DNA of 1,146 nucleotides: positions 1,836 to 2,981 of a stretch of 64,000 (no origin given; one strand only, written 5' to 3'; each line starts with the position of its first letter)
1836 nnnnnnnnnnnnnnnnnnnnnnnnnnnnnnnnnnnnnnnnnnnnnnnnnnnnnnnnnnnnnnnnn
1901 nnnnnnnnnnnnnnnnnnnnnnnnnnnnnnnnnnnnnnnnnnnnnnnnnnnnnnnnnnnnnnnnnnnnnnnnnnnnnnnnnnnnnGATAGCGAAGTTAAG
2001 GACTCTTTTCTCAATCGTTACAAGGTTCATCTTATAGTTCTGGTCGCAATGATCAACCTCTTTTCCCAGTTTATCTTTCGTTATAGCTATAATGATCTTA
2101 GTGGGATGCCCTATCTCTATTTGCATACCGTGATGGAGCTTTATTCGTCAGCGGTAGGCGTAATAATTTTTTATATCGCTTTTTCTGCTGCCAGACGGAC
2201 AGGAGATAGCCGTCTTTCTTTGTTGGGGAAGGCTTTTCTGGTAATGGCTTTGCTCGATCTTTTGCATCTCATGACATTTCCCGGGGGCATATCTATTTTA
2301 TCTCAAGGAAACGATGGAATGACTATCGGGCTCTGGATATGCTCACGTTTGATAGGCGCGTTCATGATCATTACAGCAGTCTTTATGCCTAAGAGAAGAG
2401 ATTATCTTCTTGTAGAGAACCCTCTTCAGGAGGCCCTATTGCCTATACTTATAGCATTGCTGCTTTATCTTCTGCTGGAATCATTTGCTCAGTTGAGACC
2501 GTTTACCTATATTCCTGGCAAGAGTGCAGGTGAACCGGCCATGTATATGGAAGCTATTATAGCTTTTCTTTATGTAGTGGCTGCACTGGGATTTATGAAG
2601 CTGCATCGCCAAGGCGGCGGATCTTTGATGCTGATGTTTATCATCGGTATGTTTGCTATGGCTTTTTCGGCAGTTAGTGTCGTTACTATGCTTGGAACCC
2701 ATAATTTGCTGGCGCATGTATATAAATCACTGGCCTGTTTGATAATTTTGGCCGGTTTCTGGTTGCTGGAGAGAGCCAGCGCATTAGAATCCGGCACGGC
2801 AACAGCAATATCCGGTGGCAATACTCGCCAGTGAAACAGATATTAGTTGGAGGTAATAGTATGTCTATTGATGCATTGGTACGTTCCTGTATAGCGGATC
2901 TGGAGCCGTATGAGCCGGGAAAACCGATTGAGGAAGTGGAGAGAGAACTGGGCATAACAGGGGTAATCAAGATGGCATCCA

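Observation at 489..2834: GGDEF cyclase with inverted architecture: soluble sensor + GAF + GGDEF followed by a C-terminal ~7-TM domain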

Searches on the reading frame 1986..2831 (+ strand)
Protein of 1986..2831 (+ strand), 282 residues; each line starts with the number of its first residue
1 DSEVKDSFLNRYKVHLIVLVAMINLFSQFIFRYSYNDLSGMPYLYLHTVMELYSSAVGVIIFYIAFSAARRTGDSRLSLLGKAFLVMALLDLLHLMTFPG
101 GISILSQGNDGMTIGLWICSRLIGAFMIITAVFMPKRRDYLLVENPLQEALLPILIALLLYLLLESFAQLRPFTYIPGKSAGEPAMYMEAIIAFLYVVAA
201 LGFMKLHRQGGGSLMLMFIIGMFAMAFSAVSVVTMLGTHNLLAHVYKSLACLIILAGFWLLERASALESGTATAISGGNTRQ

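Call 3: search_protein_families(library=pfam, proteins=[window:1986-2831:+], max_evalue=1)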
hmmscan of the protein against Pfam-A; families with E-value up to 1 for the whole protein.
window:1986-2831:+ (282 aa): 2 families
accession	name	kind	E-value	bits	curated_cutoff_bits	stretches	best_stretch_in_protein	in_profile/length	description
PF17159.10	MASE3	-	2.8e-32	112.6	31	1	42-257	5-217/226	Membrane-associated sensor domain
PF24365.1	DUF7521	-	0.0013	19.4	27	1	49-93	3-47/82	Family of unknown function (DUF7521)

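Call 4: search_protein_families(library=ncbifam, proteins=[window:1986-2831:+], max_evalue=1)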
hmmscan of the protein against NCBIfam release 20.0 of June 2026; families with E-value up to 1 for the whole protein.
window:1986-2831:+ (282 aa): 1 family
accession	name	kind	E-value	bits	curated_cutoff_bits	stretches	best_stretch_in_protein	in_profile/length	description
NF047874.1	MASE3_PAS_HK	subfamily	1.6e-15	57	560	1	42-254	11-219/655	MASE3 domain-containing sensor histidine kinase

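Call 8: find_homologous_proteins(query=window:1986-2831:+)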
Query window:1986-2831:+ (282 aa): 1 proteins with E <= 0.001 among 3667 candidates.
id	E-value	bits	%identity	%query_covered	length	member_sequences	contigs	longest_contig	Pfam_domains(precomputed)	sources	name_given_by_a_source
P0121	1.0e-6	47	27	78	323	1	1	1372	PF02518.32,PF17159.11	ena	-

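Call 10: search_protein_families(library=pfam, proteins=[P0121], max_evalue=0.1)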
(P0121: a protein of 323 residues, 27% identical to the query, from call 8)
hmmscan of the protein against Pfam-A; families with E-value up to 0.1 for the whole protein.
P0121 (323 aa): 2 families
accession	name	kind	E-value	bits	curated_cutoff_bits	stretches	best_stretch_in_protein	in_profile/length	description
PF17159.10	MASE3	-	1.3e-61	208.5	31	1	47-267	9-224/226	Membrane-associated sensor domain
PF02518.31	HATPase_c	-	2e-06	28.6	26.4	1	261-322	37-109/111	Histidine kinase-, DNA gyrase B-, and HSP90-like ATPase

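Call 15: search_protein_representatives(protein=window:1986-2831:+)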
Query: 282 residues. Proteins with E-value up to 0.001 (for the whole library): 1481; up to 1e-10: 104; up to 1e-30: 1. The best 150 are listed.
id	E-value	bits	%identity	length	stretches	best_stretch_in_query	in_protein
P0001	1.0e-173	592.6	100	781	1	1-282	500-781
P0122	7.6e-24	101.3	30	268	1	12-259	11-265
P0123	1.5e-22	97.1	28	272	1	16-258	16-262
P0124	7.5e-19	85.0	28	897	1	17-260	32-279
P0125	2.8e-16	76.5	29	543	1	18-251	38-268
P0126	3.8e-16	76.1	32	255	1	47-257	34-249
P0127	7.3e-16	75.2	29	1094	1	42-258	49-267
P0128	1.4e-15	74.2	28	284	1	45-264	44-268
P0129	3.7e-15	72.9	29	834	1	30-254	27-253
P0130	1.3e-14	71.1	26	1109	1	41-257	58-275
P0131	1.4e-14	71.0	27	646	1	16-258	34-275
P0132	2.1e-14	70.4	29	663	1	22-267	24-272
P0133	2.8e-14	70.0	30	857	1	38-258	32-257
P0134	4.5e-14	69.3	26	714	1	42-258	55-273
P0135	4.6e-14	69.3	30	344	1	17-190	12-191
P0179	5.9e-12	62.4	26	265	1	42-232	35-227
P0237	2.0e-10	57.4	26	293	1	15-257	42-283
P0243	2.4e-10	57.1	27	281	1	16-264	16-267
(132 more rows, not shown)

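Call 17: find_encoding_contigs(protein=P0122, flank=5000)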
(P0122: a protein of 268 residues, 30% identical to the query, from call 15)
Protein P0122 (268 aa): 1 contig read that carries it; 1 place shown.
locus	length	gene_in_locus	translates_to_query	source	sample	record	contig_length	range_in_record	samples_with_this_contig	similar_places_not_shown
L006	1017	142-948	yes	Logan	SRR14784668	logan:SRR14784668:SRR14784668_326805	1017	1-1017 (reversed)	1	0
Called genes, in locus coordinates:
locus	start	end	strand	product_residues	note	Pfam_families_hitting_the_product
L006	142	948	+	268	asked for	PF17159:MASE3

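Call 18: find_encoding_contigs(protein=P0123, flank=5000)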
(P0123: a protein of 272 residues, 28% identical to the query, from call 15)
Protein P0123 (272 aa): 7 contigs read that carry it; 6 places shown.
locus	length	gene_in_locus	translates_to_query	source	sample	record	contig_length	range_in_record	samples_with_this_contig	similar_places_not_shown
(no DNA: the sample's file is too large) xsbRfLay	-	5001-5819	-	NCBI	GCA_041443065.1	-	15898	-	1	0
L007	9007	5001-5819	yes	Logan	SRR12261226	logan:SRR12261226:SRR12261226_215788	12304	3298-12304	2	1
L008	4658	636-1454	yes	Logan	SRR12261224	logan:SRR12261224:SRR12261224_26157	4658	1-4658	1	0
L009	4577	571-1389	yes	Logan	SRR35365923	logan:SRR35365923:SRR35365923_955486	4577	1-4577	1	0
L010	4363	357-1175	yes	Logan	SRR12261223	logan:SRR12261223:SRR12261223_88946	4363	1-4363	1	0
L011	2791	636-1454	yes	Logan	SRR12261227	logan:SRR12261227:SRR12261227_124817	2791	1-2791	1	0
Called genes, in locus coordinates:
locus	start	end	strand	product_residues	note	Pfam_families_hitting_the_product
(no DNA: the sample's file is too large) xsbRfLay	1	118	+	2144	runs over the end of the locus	?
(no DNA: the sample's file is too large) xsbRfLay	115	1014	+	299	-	-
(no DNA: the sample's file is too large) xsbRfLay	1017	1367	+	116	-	PF00072:Response_reg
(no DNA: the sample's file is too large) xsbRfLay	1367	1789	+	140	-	PF01814:Hemerythrin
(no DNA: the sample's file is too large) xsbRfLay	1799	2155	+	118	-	PF00072:Response_reg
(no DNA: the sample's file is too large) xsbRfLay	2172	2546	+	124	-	PF00072:Response_reg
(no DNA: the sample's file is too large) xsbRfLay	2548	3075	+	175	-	PF23365:DUF7090 (weak)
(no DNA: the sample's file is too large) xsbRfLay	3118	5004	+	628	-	PF00672:HAMP, PF00512:HisKA, PF02518:HATPase_c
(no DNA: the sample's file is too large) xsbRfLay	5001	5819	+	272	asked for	PF17159:MASE3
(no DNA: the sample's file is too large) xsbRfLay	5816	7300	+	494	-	PF02743:dCache_1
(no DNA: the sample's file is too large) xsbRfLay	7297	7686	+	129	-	PF01814:Hemerythrin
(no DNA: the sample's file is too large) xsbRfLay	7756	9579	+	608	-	?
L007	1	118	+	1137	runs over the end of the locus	?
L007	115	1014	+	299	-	-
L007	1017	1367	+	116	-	PF00072:Response_reg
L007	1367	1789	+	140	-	PF01814:Hemerythrin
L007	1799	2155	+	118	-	PF00072:Response_reg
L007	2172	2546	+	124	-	PF00072:Response_reg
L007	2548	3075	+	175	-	PF23365:DUF7090 (weak)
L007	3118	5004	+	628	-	PF00672:HAMP, PF00512:HisKA, PF02518:HATPase_c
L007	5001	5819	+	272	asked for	PF17159:MASE3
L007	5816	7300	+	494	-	PF02743:dCache_1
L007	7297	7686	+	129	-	PF01814:Hemerythrin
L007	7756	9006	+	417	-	?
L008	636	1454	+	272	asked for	PF17159:MASE3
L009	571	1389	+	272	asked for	PF17159:MASE3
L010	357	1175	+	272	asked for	PF17159:MASE3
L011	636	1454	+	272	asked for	PF17159:MASE3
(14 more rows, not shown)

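Call 22: find_encoding_contigs(protein=P0126, flank=4000, max_places=3)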
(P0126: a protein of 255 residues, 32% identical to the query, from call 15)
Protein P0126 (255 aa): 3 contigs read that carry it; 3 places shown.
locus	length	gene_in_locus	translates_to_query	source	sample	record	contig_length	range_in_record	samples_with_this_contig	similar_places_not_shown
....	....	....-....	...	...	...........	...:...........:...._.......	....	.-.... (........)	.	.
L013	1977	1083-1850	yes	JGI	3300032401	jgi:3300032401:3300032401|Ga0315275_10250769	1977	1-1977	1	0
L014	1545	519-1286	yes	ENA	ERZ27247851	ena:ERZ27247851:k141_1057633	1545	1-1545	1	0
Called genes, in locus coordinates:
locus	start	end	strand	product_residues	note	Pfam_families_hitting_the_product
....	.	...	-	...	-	?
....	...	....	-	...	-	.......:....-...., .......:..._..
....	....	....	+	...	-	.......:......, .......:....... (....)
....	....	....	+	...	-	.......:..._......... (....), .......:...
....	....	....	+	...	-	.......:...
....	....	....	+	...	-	-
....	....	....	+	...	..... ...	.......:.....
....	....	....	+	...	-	-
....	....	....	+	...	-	?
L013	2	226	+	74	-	?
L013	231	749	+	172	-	PF02830:V4R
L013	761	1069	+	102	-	-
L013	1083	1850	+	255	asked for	PF17159:MASE3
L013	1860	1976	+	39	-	?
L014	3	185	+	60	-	?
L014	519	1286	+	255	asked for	PF17159:MASE3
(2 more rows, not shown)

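Call 23: find_encoding_contigs(protein=P0128, flank=4000, max_places=3)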
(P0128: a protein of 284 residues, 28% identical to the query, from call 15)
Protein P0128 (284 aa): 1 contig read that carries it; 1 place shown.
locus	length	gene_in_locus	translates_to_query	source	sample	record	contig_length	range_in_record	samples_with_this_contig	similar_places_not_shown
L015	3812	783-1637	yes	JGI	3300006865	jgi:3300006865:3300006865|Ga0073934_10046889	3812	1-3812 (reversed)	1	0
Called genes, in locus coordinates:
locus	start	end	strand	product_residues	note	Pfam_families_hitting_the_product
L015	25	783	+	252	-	PF06745:ATPase, PF13481:AAA_25 (weak)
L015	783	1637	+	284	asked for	PF17158:MASE4 (weak), PF17159:MASE3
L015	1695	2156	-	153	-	PF02627:CMD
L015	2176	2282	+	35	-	-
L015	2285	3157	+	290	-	PF04542:Sigma70_r2, PF08281:Sigma70_r4_2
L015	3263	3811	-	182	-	?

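Call 24: find_encoding_contigs(protein=P0179, flank=4000, max_places=3)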
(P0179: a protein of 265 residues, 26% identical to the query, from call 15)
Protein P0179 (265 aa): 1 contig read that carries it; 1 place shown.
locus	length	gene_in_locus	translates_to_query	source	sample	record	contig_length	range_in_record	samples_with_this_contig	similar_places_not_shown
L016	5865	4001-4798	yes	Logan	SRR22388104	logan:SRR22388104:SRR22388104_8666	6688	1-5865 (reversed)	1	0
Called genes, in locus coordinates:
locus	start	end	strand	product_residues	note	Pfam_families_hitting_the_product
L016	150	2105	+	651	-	PF13328:HD_4, PF01966:HD, PF04607:RelA_SpoT, PF02824:TGS, PF28438:RelA_RIS (faint), PF13291:ACT_4 (weak)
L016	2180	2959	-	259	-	-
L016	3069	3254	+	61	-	-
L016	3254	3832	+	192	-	PF06505:XylR_N (weak), PF02830:V4R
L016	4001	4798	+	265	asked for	PF17159:MASE3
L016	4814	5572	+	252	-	PF06745:ATPase, PF07088:GvpD_P-loop (weak), PF24336:DUF7504 (weak)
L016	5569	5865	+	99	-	?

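Call 25: find_encoding_contigs(protein=P0243, flank=4000, max_places=3)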
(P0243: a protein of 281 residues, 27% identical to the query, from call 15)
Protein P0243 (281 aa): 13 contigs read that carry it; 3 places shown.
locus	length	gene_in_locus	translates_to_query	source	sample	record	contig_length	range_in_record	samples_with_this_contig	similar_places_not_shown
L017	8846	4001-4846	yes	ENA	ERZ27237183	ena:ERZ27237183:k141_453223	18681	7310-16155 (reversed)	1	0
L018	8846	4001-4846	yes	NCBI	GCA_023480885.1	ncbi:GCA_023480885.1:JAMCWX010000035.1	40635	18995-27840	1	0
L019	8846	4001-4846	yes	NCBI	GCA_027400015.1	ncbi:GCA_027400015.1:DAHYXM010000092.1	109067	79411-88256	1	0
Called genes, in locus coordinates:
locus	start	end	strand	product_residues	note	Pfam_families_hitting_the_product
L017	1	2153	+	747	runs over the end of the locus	PF13491:FtsK_4TM, PF17854:FtsK_alpha, PF01580:FtsK_SpoIIIE, PF12846:AAA_10 (faint), PF20703:nSTAND1 (weak), PF09397:FtsK_gamma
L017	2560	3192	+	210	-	PF00376:MerR (weak), PF13411:MerR_1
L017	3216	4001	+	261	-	PF06745:ATPase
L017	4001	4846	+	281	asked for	PF17159:MASE3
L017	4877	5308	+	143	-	PF02416:TatA_B_E, PF12773:DZR (faint), PF13240:Zn_Ribbon_1 (weak)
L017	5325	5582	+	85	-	PF02416:TatA_B_E, PF13240:Zn_Ribbon_1 (weak)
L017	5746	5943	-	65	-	PF07561:DUF1540 (weak)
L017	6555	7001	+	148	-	PF00825:Ribonuclease_P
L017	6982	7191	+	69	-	PF01809:YidD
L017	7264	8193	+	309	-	PF02096:60KD_IMP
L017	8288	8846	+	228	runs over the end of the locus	PF14804:Jag_N, PF13083:KH_KhpA-B, PF01424:R3H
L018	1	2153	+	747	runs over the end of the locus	PF13491:FtsK_4TM, PF17854:FtsK_alpha, PF01580:FtsK_SpoIIIE, PF12846:AAA_10 (faint), PF20703:nSTAND1 (weak), PF09397:FtsK_gamma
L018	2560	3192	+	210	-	PF00376:MerR (weak), PF13411:MerR_1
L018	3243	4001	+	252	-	PF06745:ATPase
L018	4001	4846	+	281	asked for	PF17159:MASE3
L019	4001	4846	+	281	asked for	PF17159:MASE3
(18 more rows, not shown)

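Call 40: predict_structure(alignment_id=A1)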
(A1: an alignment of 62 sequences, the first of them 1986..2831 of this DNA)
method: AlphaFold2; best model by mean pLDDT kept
length: 282 residues; sequences in the alignment: 62
mean_pLDDT: 87.3   pTM: 0.85
mean pLDDT of the five models: 87.3, 86.7, 86.5, 86.1, 85.1
residues with pLDDT >= 90: 170; 70-90: 83; 50-70: 21; < 50: 8
segments of 3 or more residues with pLDDT < 50: 1-3, 279-282
pLDDT, mean of each block of 10 residues (from residue 1): 54 78 76 69 90 97 96 95 98 92 81 94 98 90 92 98 89 76 92 98 96 92 96 83 93 95 86 59 44
secondary structure, 60 per line:
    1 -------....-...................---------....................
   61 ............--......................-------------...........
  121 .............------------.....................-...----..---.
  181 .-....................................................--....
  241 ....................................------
elements in order: H8-11 H13-31 H41-72 H75-96 H110-133 H146-166 H183-234 H237-276

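Call 59: search_protein_families(library=pfam, proteins=[P0135, P0237, P0124, P0125], max_evalue=0.001)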
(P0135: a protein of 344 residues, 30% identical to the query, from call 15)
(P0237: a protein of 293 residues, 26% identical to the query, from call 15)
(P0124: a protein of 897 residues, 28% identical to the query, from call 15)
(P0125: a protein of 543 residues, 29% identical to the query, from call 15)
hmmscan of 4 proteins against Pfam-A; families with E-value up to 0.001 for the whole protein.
P0135 (344 aa): 2 families
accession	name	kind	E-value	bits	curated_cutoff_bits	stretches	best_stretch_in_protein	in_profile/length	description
PF17159.10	MASE3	-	3.4e-21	76.3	31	1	39-230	5-183/226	Membrane-associated sensor domain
PF17158.10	MASE4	-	1.6e-05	24.9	28.4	1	40-163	6-128/239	Membrane-associated sensor, integral membrane domain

P0237 (293 aa): 1 family
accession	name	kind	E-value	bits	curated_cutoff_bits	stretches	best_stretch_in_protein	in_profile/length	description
PF17159.10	MASE3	-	4.2e-49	167.6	31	1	63-282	4-216/226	Membrane-associated sensor domain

P0124 (897 aa): 9 families
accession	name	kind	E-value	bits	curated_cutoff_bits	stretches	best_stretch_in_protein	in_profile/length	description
PF17159.10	MASE3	-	2.1e-64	217.6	31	1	57-285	3-226/226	Membrane-associated sensor domain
PF08448.16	PAS_4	-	9.7e-21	74.5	23.1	2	557-665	3-109/110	PAS fold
PF13426.13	PAS_9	-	1.2e-14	54.9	27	1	560-663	3-103/103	PAS domain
PF02518.31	HATPase_c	-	4.3e-14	53.3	26.4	1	800-889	4-109/111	Histidine kinase-, DNA gyrase B-, and HSP90-like ATPase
PF07730.19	HisKA_3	-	9.5e-14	52.1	24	1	692-758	1-67/68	Histidine kinase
PF08447.18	PAS_3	-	1.2e-10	41.9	25.6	1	441-530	2-88/89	PAS fold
PF00989.32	PAS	-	4.5e-10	40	22.6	1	552-649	4-102/113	PAS fold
PF13188.13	PAS_8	-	1.2e-05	25.5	21.8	0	552-599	4-47/65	PAS domain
PF13581.12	HATPase_c_2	-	0.00026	21.4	27.4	1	806-850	36-85/127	Histidine kinase-like ATPase domain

P0125 (543 aa): 3 families
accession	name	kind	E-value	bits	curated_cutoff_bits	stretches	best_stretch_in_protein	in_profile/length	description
PF17159.10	MASE3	-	4.9e-61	206.6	31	1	56-283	3-226/226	Membrane-associated sensor domain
PF02518.31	HATPase_c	-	1.4e-19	71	26.4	1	427-537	1-109/111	Histidine kinase-, DNA gyrase B-, and HSP90-like ATPase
PF00512.31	HisKA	-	3.7e-14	53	26.9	1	320-383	3-63/66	His Kinase A (phospho-acceptor) domain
